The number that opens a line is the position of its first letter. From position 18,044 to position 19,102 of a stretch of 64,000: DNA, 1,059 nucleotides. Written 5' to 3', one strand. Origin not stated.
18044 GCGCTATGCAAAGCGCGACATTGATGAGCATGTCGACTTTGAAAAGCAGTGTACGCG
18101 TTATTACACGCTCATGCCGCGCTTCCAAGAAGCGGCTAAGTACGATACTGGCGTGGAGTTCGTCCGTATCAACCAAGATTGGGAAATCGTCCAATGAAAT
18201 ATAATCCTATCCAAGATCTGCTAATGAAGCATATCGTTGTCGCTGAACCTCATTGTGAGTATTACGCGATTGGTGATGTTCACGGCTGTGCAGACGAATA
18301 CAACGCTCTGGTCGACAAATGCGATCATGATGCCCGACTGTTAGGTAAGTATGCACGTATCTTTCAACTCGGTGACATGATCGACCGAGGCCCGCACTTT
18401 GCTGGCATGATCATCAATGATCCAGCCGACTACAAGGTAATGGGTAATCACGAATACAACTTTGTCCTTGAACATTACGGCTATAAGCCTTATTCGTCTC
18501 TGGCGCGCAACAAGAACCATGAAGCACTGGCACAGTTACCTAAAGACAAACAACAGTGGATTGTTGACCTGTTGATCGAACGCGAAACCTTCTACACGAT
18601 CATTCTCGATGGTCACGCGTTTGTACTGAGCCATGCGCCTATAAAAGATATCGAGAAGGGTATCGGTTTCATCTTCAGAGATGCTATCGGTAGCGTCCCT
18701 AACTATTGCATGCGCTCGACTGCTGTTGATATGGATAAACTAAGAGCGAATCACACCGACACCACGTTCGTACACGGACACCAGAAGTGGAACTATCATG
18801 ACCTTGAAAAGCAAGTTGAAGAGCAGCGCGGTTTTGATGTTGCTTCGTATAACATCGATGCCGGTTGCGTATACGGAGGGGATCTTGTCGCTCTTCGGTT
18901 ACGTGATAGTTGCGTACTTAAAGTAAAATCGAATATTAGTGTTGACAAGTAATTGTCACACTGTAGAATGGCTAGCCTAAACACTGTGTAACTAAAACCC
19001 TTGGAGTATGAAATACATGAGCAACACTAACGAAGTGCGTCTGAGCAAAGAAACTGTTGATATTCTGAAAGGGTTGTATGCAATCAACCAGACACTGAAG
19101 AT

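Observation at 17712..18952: Translationally coupled P-loop kinase plus calcineurin-like metallophosphatase: split Pnkp-like RNA end-healing module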

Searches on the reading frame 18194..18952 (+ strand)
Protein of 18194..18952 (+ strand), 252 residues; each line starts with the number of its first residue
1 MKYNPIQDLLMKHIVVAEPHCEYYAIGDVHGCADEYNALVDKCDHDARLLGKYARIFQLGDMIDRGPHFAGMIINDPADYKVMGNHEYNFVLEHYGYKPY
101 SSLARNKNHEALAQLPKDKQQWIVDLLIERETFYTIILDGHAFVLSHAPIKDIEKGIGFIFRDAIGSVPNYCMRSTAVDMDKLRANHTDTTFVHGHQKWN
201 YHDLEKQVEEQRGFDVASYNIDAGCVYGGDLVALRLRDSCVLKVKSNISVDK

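Call 3: search_protein_families(library=pfam, proteins=[window:18194-18952:+], max_evalue=0.01)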
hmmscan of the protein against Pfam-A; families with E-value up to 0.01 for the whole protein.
window:18194-18952:+ (252 aa): 0 families

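Call 4: search_protein_families(library=phrogs, proteins=[window:18194-18952:+], max_evalue=0.01)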
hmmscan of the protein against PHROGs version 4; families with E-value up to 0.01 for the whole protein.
window:18194-18952:+ (252 aa): 2 families
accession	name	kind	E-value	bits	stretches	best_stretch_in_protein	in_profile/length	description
phrog_246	-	other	1.3e-23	84.8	1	13-248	168-394/417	NinI-like serine-threonine phosphatase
phrog_20114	-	other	0.0027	19.1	1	22-69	4-47/131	phosphoesterase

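Call 7: search_solved_structures(query=window:18194-18952:+, max_evalue=1, show_alignments=3)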
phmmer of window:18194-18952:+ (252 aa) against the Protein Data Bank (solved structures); distinct sequences matched with E-value up to 1: 10.
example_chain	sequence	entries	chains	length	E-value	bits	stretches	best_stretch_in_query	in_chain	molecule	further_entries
4j6o_A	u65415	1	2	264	1.3e-08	38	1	19-245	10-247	Metallophosphoesterase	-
2dfj_A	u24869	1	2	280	1.6e-06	31.1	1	24-112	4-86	diadenosinetetraphosphatase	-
9olz_A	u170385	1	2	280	2.2e-06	30.7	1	24-112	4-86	Bis(5'-nucleosyl)-tetraphosphatase [symmetrical]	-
9ojd_A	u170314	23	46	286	2.4e-06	30.6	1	24-112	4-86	Bis(5'-nucleosyl)-tetraphosphatase [symmetrical] | Bis(5'-nucleosyl)-tetraphosphatase, symmetrical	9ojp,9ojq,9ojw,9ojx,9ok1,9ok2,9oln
9oly_A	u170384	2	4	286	3e-05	26.9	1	24-112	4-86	Bis(5'-nucleosyl)-tetraphosphatase [symmetrical]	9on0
2qjc_A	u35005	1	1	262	6.1e-05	25.9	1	24-244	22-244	Diadenosine tetraphosphatase, putative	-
9t9n_A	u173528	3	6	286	0.0012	21.7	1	20-90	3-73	Bis(5'-nucleosyl)-tetraphosphatase, symmetrical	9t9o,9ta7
6xu6_CT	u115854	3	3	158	0.034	16.9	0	60-123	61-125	RE62581p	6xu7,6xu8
4v6w_CT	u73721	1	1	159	0.035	16.9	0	60-123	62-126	60S ribosomal protein L21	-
9xph_B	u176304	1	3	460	0.59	12.9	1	88-170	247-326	PHIKZ101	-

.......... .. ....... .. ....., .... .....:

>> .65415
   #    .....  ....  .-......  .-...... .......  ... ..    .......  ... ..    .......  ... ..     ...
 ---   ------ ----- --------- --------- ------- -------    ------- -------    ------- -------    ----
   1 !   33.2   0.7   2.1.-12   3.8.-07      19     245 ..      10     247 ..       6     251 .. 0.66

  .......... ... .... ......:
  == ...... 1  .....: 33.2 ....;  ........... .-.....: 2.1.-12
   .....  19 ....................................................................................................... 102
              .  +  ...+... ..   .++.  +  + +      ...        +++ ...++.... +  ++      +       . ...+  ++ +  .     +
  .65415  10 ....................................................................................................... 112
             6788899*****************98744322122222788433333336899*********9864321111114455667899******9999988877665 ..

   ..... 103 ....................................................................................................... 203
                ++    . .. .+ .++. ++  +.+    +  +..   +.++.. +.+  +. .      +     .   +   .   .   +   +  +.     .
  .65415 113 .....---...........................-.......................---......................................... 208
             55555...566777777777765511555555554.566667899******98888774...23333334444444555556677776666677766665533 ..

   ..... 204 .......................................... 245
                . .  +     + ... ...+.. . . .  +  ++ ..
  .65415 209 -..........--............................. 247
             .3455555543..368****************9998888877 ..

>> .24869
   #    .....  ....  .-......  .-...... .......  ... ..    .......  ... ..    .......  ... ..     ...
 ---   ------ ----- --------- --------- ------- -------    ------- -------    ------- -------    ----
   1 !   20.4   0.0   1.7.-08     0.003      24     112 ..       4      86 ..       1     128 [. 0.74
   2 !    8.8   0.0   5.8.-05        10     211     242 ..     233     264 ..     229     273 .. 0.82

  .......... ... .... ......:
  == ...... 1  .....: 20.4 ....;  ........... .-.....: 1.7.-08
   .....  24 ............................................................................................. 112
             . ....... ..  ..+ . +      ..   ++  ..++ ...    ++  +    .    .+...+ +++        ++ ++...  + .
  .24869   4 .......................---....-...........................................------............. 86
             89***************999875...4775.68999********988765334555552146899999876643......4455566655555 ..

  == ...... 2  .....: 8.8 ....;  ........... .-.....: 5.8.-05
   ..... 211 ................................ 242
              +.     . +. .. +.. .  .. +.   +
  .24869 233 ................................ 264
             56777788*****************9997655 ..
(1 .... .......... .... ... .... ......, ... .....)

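Call 9: search_dna_similar(query=window:18194-18952:+, collection=phages, mode=protein, max_rows=30, max_evalue=0.001)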
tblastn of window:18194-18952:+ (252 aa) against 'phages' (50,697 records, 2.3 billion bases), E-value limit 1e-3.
Records with a match: 26; places in all: 26; records where one place covers at least 80% of the query: 4.
Best place of each record, by identity: <60% 26.
By first word of the organism name: Caulobacter 16; Pseudomonas 4; Bordetella 2; Ralstonia 2; Pectobacterium 2.
By host as written in the record: Caulobacter crescentus NA1000 6; Caulobacter crescentus 4; Caulobacter vibrioides 4; Pseudomonas putida PpG1 2; Bordetella bronchiseptica 4715 2; - 2; Pectobacterium sp. 2; Pseudomonas aeruginosa LESB58 1; and 3 more.
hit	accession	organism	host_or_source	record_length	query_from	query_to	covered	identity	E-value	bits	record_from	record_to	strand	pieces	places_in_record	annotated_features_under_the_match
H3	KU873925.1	Pseudomonas phage pf16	Pseudomonas putida PpG1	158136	2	252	100%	53.2%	1e-84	280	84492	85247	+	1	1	hypothetical protein (x2)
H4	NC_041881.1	Pseudomonas phage pf16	Pseudomonas putida PpG1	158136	2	252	100%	53.2%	1e-84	280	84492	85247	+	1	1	NinI-like serine-threonine phosphatase | ATPase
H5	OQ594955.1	Pseudomonas phage vB_Pae_LESphi2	Pseudomonas aeruginosa LESB58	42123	24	247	89%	24.2%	2e-4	49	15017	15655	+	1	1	serine/threonine protein phosphatase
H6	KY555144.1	Caulobacter phage Ccr5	Caulobacter crescentus NA1000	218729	24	232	83%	25.0%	1e-5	52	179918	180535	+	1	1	serine/threonine protein phosphatase family protein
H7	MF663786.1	Bordetella phage vB_BbrM_PHB04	Bordetella bronchiseptica 4715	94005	24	139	46%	28.6%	3e-4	47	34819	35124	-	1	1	serine/threonine protein phosphatase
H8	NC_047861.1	Bordetella phage vB_BbrM_PHB04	Bordetella bronchiseptica 4715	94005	24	139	46%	28.6%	3e-4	47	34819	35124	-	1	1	NinI-like serine-threonine phosphatase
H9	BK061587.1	Pseudomonas phage vB_PaeS-D14L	Pseudomonas aeruginosa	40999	24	132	43%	29.9%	3e-4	48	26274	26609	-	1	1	Serine/threonine protein phosphatase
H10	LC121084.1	Ralstonia phage RSP15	-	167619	19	120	40%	31.7%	8e-4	46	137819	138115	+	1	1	serine/threonine protein phosphatase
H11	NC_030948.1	Ralstonia phage RSP15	-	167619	19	120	40%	31.7%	8e-4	46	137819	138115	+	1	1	NinI-like serine-threonine phosphatase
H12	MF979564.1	Pectobacterium phage DU_PP_V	Pectobacterium sp.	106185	1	88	35%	35.2%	7e-5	49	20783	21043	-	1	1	putative serine/threonine protein phosphatase 2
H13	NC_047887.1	Pectobacterium phage DU_PP_V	Pectobacterium sp.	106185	1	88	35%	35.2%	7e-5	49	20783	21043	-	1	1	NinI-like serine-threonine phosphatase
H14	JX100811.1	Caulobacter virus Karma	Caulobacter crescentus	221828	24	105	33%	32.2%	2e-4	48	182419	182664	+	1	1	putative Ser/Thr protein phosphatase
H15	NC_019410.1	Caulobacter virus Karma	Caulobacter crescentus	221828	24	105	33%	32.2%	2e-4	48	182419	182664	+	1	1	NinI-like serine-threonine phosphatase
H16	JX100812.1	Caulobacter virus Magneto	Caulobacter crescentus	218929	24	105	33%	32.2%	3e-4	48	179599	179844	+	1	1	putative Ser/Thr protein phosphatase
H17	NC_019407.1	Caulobacter virus Magneto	Caulobacter crescentus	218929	24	105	33%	32.2%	3e-4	48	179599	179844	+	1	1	NinI-like serine-threonine phosphatase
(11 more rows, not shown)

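Call 11: get_annotated_region(hit=H4, flank=9000)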
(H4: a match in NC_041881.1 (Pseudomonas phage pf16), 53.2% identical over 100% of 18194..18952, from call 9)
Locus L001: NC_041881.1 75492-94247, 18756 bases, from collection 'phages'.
description: Pseudomonas phage pf16, complete genome.
organism: Pseudomonas phage pf16 (NCBI taxid 1815630)
taxonomy: Viruses; Duplodnaviria; Heunggongvirae; Uroviricota; Caudoviricetes; Chakrabartyvirus; Chakrabartyvirus pf16
host: Pseudomonas putida PpG1; source: -; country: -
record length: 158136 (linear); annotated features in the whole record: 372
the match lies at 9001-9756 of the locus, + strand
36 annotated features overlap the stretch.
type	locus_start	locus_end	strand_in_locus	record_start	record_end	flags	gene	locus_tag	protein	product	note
CDS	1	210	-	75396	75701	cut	-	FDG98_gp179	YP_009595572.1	hypothetical protein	pf16_gp119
regulatory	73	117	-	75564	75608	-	-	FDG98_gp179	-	terminator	Rho independent transcriptional terminator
CDS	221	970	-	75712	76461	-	-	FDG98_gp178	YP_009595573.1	hypothetical protein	pf16_gp120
regulatory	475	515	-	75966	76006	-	-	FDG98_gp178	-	promoter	putative Sigma70 promoter element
CDS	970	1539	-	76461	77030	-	-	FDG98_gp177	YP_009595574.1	hypothetical protein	pf16_gp121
CDS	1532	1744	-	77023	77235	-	-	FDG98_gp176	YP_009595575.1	hypothetical protein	pf16_gp122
CDS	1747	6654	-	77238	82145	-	-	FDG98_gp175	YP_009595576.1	hypothetical protein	pf16_gp123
regulatory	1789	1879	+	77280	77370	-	-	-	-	promoter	putative phage specific promoter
regulatory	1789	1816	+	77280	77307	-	-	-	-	promoter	putative phage specific promoter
CDS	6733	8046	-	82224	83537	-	-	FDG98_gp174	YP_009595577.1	baseplate wedge subunit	pf16_gp124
regulatory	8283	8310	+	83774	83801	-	-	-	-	promoter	putative phage specific promoter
CDS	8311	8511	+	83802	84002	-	-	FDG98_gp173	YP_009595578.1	hypothetical protein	pf16_gp125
CDS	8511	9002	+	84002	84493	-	-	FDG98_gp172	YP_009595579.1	ATPase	pf16_gp126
CDS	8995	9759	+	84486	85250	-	-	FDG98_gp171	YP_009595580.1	NinI-like serine-threonine phosphatase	pf16_gp127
CDS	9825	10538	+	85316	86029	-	-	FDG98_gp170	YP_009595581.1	hypothetical protein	pf16_gp128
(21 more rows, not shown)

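Call 19: find_homologous_proteins(query=window:18194-18952:+, max_evalue=0.001)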
Query window:18194-18952:+ (252 aa): 48 proteins with E <= 0.001 among 515 candidates.
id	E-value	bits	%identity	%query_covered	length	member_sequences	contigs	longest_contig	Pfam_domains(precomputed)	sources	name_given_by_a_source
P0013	4.2e-166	569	96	100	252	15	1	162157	PF00149.34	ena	-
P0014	4.5e-153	526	89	100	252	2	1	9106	-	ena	-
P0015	5.5e-145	500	86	100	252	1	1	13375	-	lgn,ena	-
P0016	4.1e-140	484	81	100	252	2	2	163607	PF00149.34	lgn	-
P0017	1.4e-139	482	82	100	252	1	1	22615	PF00149.34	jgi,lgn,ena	-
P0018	8.8e-138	476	79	100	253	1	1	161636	PF00149.34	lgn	-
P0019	1.4e-137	475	80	100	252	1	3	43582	PF00149.34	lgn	-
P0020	9.4e-134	463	76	100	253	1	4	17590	PF00149.34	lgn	-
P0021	6.2e-132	457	76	100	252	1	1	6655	PF00149.34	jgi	jgi:calcineurin-like phosphoesterase family protein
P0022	8.9e-127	440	74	100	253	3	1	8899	PF00149.34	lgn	-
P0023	1.9e-124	432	78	94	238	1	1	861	PF00149.34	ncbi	ncbi:diadenosine tetraphosphatase [compost metagenome]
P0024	8.2e-110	384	65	100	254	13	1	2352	PF00149.34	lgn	-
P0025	7.6e-97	342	61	100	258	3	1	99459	PF00149.34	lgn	-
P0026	9.0e-88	312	56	100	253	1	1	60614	PF00149.34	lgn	-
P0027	3.6e-86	307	56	100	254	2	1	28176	PF00149.34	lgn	-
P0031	2.0e-69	252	46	97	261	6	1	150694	PF00149.34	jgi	-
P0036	7.0e-57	211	42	100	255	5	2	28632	PF00149.34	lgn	-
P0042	3.4e-45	173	42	92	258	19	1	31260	PF00149.34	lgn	-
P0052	4.6e-31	126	35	94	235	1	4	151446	PF00149.34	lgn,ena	-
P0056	5.2e-26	110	32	94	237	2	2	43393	PF00149.34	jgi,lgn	-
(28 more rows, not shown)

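Call 23: search_solved_structures(query=A2, max_evalue=0.01, show_alignments=1)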
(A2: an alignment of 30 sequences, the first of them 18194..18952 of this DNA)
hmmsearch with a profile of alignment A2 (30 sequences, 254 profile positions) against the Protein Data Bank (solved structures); distinct sequences matched with E-value up to 0.01: 26.
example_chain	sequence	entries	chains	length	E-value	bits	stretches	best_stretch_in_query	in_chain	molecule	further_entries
4j6o_A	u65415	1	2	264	7.6e-18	67.8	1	24-249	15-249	Metallophosphoesterase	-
9olz_A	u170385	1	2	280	5.8e-17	64.9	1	23-158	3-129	Bis(5'-nucleosyl)-tetraphosphatase [symmetrical]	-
9ojd_A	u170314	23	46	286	6.2e-17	64.8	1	23-158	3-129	Bis(5'-nucleosyl)-tetraphosphatase [symmetrical] | Bis(5'-nucleosyl)-tetraphosphatase, symmetrical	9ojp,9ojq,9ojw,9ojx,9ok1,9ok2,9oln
2dfj_A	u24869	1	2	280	6.9e-17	64.6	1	23-158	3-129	diadenosinetetraphosphatase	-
2qjc_A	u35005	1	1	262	1.4e-16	63.6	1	22-247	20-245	Diadenosine tetraphosphatase, putative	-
9oly_A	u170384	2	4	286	1.9e-15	59.9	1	23-158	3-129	Bis(5'-nucleosyl)-tetraphosphatase [symmetrical]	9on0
1g5b_A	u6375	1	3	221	8.4e-12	48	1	13-158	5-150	SERINE/THREONINE PROTEIN PHOSPHATASE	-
9t9n_A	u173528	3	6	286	1.4e-11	47.3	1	20-95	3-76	Bis(5'-nucleosyl)-tetraphosphatase, symmetrical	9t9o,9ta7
5vjv_A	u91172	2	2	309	4.3e-07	32.5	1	20-92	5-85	Rhizobiales-like phosphatase 2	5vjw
4iyp_C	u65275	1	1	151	8e-05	25.1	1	6-99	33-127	Serine/threonine-protein phosphatase 2A catalytic subunit alpha isoform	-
2nyl_C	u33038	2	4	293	0.00031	23.2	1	6-99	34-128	Serine/threonine-protein phosphatase 2A catalytic subunit alpha isoform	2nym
3p71_C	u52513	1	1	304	0.00034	23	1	6-99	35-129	Serine/threonine-protein phosphatase 2A catalytic subunit alpha isoform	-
2ie4_C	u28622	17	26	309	0.00035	23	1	6-99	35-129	Serine/threonine-protein phosphatase 2A catalytic subunit alpha isoform | PP2A-C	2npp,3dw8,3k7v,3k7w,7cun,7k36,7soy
2ie3_C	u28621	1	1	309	0.00035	23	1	6-99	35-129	Serine/threonine-protein phosphatase 2A catalytic subunit alpha isoform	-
3c5w_C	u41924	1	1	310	0.00035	23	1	6-99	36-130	PP2A C subunit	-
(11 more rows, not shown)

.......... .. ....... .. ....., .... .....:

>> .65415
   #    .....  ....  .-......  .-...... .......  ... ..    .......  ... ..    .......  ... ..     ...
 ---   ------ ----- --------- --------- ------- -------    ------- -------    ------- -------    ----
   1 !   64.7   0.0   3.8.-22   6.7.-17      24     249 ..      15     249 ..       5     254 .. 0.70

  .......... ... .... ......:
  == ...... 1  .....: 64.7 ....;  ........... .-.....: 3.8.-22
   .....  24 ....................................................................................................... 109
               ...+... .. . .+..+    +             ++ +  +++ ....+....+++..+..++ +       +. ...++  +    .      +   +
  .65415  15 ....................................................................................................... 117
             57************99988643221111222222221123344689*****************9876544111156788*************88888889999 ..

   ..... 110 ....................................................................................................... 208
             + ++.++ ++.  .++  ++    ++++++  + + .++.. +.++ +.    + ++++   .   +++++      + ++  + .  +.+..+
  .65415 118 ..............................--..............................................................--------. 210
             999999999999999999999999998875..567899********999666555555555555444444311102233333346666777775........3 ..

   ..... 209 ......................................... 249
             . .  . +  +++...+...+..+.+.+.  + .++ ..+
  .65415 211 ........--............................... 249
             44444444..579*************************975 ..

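Call 24: search_protein_families(library=ncbifam, proteins=[window:18194-18952:+], max_evalue=0.01)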
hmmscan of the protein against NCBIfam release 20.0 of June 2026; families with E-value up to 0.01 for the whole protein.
window:18194-18952:+ (252 aa): 5 families
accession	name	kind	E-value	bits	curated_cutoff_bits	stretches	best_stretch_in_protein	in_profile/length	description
NF001204.0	PRK00166.1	equivalog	2.9e-15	56.3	176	2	23-150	3-123/276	symmetrical bis(5'-nucleosyl)-tetraphosphatase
TIGR04075.1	bacter_Pnkp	equivalog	4.1e-12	45.1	750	1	23-246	182-413/851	polynucleotide kinase-phosphatase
NF010148.0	PRK13625.1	equivalog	2.8e-11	43.4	340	1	23-249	3-235/245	bis(5'-nucleosyl)-tetraphosphatase PrpE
TIGR00668.1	apaH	equivalog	7.1e-08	32.2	222.85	1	24-94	4-74/279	bis(5'-nucleosyl)-tetraphosphatase (symmetrical) ApaH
NF008516.0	PRK11439.1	equivalog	0.00011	22.2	326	1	22-88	18-82/218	protein-serine/threonine phosphatase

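Call 25: find_encoding_contigs(protein=P0031, flank=4000, max_places=2)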
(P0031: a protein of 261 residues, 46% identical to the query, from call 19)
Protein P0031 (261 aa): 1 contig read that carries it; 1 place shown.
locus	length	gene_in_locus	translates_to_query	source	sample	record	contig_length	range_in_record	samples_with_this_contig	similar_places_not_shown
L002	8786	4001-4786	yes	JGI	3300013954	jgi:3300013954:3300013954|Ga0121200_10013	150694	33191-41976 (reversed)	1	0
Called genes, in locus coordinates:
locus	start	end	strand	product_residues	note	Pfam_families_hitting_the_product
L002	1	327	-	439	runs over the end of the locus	PF09215:Phage-Gp8 (faint), PF25691:BW3TFN (faint)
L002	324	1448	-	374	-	PF25852:DUF6242_C (weak)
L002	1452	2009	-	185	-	-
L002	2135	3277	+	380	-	PF09511:RNA_lig_T4_1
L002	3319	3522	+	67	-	-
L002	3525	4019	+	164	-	PF13671:AAA_33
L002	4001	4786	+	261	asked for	PF00149:Metallophos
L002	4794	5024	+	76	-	-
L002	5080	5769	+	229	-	PF09116:gp45-slide_C (weak)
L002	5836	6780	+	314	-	PF03215:Rad17 (weak), PF13177:DNA_pol3_delta2 (faint), PF13191:AAA_16 (weak), PF13401:AAA_22 (faint), PF00004:AAA, PF21328:Gp44_lid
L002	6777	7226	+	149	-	PF16790:Phage_clamp_A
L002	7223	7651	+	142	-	PF01818:Translat_reg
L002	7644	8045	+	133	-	PF02026:RyR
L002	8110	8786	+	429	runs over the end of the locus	PF02689:Herpes_Helicase (faint), PF05970:PIF1, PF13245:AAA_19, PF13604:AAA_30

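Call 26: find_encoding_contigs(protein=P0052, flank=4000, max_places=2)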
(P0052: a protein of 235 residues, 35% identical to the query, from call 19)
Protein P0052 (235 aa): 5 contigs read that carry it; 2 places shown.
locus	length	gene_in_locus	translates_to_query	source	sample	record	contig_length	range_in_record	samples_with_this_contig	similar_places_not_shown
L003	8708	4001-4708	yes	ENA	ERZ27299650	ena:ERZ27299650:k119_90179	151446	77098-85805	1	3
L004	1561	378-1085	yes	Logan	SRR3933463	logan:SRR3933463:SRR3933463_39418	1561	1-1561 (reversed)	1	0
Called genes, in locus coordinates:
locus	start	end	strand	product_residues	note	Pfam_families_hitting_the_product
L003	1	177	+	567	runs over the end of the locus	PF02463:SMC_N (weak), PF13476:AAA_23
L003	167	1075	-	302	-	-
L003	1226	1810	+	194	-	-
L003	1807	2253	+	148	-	-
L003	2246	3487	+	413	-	PF09511:RNA_lig_T4_1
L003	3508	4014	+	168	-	PF13671:AAA_33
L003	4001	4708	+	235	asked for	PF00149:Metallophos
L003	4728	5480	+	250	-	-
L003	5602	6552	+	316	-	PF03215:Rad17 (weak), PF12774:AAA_6 (faint), PF13177:DNA_pol3_delta2 (faint), PF13191:AAA_16 (weak), PF13401:AAA_22 (faint), PF00004:AAA, PF21328:Gp44_lid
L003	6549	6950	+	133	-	PF16790:Phage_clamp_A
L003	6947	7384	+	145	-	PF01818:Translat_reg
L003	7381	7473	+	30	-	-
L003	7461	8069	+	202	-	PF01973:MptE-like (faint), PF27901:WaaZ_KDO_III (faint)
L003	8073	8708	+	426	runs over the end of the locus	PF05970:PIF1, PF13245:AAA_19, PF13604:AAA_30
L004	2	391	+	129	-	?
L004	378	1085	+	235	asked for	PF00149:Metallophos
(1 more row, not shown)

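Call 27: find_encoding_contigs(protein=P0042, flank=4000, max_places=2)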
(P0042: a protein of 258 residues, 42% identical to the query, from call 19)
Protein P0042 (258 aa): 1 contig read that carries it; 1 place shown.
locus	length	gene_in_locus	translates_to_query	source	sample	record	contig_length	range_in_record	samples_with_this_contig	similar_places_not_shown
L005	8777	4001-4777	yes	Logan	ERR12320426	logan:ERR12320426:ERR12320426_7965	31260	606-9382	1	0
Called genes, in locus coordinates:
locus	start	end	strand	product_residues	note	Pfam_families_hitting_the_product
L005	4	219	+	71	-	-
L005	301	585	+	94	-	-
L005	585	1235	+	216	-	PF16473:Rv2179c-like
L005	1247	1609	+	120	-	-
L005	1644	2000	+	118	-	-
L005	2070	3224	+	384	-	PF09511:RNA_lig_T4_1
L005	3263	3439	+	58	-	-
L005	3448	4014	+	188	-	PF13671:AAA_33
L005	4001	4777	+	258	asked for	PF00149:Metallophos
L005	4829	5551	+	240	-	PF09116:gp45-slide_C (weak)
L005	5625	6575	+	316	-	PF25199:nSTAND_NTPase5 (faint), PF13191:AAA_16 (faint), PF00004:AAA, PF07728:AAA_5 (weak), PF13401:AAA_22 (faint), PF21328:Gp44_lid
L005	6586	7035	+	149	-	PF16790:Phage_clamp_A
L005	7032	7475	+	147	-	PF01818:Translat_reg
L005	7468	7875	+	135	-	PF02026:RyR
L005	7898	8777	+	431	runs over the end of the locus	PF05970:PIF1, PF13245:AAA_19, PF13604:AAA_30, PF13401:AAA_22 (weak)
